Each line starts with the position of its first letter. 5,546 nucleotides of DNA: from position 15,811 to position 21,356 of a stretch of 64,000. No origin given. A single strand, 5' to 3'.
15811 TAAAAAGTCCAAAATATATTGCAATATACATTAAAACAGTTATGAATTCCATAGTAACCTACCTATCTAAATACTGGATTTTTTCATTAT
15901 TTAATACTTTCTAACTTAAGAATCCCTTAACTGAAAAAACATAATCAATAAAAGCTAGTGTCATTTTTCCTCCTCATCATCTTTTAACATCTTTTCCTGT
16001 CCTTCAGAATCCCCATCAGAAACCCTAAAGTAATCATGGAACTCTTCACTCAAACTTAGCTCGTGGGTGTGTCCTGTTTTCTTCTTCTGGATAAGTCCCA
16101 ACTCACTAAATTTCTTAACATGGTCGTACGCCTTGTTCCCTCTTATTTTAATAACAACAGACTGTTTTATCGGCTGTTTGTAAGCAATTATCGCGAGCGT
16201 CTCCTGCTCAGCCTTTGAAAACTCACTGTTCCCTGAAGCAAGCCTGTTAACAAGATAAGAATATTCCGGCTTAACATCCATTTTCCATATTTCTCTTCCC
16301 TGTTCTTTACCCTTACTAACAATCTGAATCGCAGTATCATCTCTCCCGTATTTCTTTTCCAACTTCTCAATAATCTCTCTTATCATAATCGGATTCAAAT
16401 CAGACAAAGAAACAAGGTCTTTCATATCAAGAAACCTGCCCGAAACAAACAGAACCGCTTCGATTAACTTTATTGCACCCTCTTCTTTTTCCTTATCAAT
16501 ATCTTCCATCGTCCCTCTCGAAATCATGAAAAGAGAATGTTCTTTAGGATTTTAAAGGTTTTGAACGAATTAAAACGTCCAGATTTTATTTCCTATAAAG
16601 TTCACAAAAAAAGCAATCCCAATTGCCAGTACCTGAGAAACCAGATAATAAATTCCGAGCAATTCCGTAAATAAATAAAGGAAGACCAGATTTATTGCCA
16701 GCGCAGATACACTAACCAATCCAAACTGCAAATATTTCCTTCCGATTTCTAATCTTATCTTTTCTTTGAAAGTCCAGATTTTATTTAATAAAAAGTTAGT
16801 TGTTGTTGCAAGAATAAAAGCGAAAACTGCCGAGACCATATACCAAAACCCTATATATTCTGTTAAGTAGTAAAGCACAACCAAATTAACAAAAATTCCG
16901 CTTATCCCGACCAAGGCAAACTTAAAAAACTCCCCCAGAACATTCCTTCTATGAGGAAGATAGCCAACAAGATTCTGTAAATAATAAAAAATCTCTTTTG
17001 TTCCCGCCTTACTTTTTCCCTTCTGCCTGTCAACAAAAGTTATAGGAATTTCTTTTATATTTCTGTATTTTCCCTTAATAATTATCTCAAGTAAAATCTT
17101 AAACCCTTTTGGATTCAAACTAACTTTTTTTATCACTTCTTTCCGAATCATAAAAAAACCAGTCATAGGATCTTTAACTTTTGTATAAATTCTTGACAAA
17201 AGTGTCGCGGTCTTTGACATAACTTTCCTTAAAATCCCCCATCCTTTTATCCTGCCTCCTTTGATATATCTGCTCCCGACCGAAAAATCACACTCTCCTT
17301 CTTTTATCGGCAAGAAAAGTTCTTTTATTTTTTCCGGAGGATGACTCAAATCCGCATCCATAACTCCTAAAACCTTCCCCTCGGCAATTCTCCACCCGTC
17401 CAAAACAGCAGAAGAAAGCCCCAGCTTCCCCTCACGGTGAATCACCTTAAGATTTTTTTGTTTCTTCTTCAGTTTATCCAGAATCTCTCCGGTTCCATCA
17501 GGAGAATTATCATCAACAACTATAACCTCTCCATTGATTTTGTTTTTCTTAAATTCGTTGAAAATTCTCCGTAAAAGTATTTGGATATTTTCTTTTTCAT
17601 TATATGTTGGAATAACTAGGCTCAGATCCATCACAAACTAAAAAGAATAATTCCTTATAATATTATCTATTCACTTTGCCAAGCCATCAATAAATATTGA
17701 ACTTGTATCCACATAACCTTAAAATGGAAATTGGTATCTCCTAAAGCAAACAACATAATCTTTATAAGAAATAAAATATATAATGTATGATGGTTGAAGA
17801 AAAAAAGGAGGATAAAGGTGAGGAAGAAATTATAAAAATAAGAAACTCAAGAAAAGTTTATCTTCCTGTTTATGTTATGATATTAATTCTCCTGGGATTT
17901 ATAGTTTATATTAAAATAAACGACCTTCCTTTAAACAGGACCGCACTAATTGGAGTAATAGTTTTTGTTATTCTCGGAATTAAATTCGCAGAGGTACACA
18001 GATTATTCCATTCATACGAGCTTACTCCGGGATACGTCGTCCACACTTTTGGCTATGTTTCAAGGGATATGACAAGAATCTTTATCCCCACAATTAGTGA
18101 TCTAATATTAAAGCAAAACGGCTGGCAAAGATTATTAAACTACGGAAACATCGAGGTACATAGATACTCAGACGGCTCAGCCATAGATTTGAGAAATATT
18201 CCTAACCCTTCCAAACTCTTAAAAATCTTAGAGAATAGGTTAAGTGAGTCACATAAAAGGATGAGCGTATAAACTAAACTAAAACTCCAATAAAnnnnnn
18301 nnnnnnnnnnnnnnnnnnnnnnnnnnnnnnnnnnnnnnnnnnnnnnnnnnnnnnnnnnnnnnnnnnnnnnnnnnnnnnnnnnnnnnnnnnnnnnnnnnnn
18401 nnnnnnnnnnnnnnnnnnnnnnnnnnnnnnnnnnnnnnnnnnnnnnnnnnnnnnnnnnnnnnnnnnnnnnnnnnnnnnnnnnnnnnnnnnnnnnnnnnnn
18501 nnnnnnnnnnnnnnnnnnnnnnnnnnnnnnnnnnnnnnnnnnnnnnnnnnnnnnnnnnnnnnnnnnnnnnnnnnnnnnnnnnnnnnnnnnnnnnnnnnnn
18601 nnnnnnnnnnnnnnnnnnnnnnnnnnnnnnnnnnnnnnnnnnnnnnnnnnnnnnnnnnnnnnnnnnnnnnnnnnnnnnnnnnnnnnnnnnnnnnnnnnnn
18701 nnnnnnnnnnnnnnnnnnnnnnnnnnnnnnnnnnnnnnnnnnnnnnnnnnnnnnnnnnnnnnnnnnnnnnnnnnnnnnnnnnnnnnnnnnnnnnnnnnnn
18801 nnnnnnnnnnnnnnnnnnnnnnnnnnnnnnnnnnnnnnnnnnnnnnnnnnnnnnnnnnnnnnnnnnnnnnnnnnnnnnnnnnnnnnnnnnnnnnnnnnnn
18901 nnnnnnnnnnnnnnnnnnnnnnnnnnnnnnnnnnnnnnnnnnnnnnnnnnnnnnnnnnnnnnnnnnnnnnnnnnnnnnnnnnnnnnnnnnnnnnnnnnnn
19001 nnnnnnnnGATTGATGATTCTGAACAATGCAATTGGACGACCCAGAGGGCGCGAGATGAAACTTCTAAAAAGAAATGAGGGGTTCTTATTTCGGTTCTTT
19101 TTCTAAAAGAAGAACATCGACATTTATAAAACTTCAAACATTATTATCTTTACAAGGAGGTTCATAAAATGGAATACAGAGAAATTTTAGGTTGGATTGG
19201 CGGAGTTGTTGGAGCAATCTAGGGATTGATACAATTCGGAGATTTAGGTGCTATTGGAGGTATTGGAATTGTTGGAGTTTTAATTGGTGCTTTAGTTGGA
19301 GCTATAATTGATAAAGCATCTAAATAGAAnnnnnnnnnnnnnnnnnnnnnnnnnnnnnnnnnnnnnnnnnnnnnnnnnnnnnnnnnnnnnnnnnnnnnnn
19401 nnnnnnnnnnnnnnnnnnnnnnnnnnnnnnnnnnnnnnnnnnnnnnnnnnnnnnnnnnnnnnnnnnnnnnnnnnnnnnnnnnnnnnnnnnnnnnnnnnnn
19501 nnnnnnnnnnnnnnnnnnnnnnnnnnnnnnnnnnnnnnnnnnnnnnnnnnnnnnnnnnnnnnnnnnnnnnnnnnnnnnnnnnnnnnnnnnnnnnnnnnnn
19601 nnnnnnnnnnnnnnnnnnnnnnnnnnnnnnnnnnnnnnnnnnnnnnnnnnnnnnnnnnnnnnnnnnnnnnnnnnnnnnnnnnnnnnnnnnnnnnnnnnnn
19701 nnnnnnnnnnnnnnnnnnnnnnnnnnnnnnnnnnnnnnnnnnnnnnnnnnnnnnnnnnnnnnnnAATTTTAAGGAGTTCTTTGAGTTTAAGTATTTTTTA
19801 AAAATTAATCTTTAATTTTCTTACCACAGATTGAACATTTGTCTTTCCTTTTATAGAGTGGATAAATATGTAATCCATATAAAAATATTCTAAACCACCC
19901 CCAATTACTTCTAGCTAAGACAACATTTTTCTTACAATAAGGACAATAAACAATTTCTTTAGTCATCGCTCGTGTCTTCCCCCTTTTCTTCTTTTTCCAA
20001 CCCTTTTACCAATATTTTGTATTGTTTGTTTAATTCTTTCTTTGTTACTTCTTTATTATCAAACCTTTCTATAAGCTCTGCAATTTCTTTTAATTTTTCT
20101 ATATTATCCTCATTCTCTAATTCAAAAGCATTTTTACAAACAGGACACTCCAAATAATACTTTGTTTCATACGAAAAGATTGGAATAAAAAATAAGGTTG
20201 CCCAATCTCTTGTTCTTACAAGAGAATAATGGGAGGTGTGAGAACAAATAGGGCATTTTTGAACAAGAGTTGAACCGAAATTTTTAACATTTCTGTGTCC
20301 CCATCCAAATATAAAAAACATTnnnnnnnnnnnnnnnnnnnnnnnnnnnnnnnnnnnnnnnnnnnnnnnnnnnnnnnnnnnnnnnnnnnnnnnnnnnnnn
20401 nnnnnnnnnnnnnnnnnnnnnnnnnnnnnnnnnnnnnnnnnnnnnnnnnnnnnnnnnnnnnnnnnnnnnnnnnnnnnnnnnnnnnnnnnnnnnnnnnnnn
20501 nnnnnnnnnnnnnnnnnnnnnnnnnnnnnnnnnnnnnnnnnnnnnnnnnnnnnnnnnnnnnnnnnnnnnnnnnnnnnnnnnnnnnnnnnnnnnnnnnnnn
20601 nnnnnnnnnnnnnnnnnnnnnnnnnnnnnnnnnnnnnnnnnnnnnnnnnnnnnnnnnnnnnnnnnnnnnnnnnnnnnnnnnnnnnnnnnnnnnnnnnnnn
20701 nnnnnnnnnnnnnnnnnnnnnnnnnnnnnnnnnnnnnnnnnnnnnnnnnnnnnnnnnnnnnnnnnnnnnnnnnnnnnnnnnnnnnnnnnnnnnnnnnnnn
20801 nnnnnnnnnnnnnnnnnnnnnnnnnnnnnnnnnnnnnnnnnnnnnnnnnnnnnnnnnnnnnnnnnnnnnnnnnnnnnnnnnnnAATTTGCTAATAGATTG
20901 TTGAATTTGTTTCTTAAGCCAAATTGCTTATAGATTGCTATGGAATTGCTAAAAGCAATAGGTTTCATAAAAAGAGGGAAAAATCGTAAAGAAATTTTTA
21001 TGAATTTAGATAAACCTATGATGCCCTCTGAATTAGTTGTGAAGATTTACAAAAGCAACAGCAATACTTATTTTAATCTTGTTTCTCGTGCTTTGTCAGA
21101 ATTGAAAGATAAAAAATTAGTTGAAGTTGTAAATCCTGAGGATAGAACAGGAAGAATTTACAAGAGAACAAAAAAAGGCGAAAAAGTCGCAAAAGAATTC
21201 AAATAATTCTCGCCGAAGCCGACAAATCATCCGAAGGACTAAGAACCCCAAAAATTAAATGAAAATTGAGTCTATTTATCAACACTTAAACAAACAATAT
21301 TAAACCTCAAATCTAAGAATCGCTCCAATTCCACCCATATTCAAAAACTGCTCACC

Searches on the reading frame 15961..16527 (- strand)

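Call 43: search_protein_families(library=pfam, proteins=[window:15961-16527:-], max_evalue=0.001)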
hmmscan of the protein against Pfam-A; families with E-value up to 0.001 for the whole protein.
window:15961-16527:- (188 aa): 1 family
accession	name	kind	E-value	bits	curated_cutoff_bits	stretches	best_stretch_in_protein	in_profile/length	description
PF04079.22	SMC_ScpB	-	4.1e-34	117.9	27.4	1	21-171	2-153/160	Segregation and condensation complex subunit ScpB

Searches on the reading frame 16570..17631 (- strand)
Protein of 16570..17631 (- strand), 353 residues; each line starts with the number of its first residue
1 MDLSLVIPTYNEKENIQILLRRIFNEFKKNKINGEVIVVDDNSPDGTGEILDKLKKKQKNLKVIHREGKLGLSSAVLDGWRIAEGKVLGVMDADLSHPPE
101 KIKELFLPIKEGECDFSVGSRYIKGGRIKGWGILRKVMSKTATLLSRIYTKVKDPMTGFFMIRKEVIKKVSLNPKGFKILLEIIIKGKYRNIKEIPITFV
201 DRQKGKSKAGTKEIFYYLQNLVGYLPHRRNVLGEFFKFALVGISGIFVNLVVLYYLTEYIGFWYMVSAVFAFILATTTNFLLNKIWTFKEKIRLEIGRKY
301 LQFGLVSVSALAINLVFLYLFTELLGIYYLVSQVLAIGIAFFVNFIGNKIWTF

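Call 67: search_protein_families(library=pfam, proteins=[window:16570-17631:-], max_evalue=0.001)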
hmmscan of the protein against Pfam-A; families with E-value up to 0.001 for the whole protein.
window:16570-17631:- (353 aa): 3 families
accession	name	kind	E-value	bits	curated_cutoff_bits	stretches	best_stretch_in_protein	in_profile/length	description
PF00535.33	Glycos_transf_2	-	2.1e-36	125.8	23.3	1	4-170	1-167/168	Glycosyl transferase family 2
PF04138.20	GtrA_DPMS_TM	-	5.8e-28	97.9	26.1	1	237-353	1-117/117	GtrA/DPMS, transmembrane domain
PF10111.15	Glyco_tranf_2_2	-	0.00025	21.1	27.3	1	4-101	1-98/276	Glycosyltransferase like family 2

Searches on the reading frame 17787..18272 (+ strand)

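Call 67: search_protein_families(library=pfam, proteins=[window:17787-18272:+], max_evalue=0.001)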
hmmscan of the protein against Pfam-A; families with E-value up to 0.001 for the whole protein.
window:17787-18272:+ (161 aa): 1 family
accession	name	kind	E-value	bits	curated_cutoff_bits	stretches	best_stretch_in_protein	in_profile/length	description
PF03703.20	bPH_2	-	4.3e-09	36.9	22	1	75-147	4-77/78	Bacterial PH domain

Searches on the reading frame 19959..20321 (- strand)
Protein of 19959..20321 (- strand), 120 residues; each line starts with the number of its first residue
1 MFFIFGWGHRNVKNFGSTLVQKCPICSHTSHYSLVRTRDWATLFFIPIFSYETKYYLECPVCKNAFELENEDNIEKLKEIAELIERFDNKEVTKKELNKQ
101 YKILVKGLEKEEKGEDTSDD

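Call 67: search_protein_families(library=pfam, proteins=[window:19959-20321:-], max_evalue=0.001)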
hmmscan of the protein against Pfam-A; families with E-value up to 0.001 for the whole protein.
window:19959-20321:- (120 aa): 2 families
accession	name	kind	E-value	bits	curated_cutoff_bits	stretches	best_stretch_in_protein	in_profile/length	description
PF17032.10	Zn_ribbon_15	-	3.6e-11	44.2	28.9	1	22-70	2-51/73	zinc-ribbon family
PF21349.2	RUBY_RBDX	-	0.00055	19.8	26.5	0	18-30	14-26/30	Rubrerythrin, rubredoxin-like domain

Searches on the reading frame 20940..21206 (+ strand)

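Call 67: search_protein_families(library=pfam, proteins=[window:20940-21206:+], max_evalue=0.001)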
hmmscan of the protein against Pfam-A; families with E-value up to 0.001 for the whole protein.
window:20940-21206:+ (88 aa): 2 families
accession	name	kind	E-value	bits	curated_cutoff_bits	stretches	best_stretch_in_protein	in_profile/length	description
PF14277.12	DUF4364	-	9.2e-06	26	26.9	1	20-88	9-74/162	Domain of unknown function (DUF4364)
PF25213.1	HVO_A0261_N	-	0.00099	19.4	35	0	7-87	4-74/86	HVO_A0261 N-terminal domain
